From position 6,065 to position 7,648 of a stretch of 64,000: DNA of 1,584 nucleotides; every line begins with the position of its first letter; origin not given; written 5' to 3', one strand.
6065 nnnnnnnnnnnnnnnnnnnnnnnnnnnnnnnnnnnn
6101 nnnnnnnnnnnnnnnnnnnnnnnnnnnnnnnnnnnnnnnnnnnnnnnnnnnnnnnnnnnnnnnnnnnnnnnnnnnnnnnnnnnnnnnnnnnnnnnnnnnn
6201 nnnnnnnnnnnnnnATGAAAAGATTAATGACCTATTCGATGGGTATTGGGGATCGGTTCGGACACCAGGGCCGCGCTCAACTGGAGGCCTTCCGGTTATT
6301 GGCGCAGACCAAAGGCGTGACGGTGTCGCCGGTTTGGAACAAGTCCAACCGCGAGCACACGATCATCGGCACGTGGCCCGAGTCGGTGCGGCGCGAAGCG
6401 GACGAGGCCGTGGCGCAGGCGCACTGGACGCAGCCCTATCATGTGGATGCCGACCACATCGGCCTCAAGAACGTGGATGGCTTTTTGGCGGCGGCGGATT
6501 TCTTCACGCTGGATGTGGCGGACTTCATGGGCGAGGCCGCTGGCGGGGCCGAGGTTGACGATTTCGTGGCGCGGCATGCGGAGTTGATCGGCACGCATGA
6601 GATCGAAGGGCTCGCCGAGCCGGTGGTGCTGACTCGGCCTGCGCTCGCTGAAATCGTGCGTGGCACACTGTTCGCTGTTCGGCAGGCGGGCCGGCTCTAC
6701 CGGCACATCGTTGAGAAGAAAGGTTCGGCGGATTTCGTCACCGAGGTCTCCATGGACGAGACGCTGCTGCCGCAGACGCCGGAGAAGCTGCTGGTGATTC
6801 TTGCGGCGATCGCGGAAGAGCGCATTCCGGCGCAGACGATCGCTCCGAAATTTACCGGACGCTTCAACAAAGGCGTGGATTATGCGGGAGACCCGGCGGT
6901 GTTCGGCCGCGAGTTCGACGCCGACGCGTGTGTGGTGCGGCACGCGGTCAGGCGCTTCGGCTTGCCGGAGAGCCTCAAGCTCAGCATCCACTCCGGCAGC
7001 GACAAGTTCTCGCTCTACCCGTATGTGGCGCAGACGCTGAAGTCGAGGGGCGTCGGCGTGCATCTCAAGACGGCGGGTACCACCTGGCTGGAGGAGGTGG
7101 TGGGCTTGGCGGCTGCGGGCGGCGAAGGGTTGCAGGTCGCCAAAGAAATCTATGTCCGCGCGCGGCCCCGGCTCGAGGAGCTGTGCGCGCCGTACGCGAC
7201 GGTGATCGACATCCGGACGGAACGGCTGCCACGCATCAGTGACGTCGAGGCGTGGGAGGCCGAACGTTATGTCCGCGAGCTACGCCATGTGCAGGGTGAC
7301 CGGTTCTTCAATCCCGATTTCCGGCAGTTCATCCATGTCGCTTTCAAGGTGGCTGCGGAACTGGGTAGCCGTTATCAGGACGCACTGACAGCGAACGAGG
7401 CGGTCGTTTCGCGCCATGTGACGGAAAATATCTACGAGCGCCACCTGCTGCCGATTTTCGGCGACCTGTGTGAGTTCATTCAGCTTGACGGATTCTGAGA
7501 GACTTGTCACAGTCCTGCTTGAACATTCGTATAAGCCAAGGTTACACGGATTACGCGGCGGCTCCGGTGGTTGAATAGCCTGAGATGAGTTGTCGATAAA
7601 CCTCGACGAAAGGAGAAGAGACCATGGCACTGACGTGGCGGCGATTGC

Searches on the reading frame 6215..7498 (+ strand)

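Call 53: search_protein_families(library=pfam, proteins=[window:6215-7498:+], max_evalue=0.0001)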
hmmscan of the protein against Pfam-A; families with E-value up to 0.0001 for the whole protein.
window:6215-7498:+ (427 aa): 1 family
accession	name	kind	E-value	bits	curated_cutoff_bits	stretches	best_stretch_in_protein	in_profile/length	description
PF16257.11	UxaE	-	5.9e-45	154.3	27.1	1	6-378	80-432/475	tagaturonate epimerase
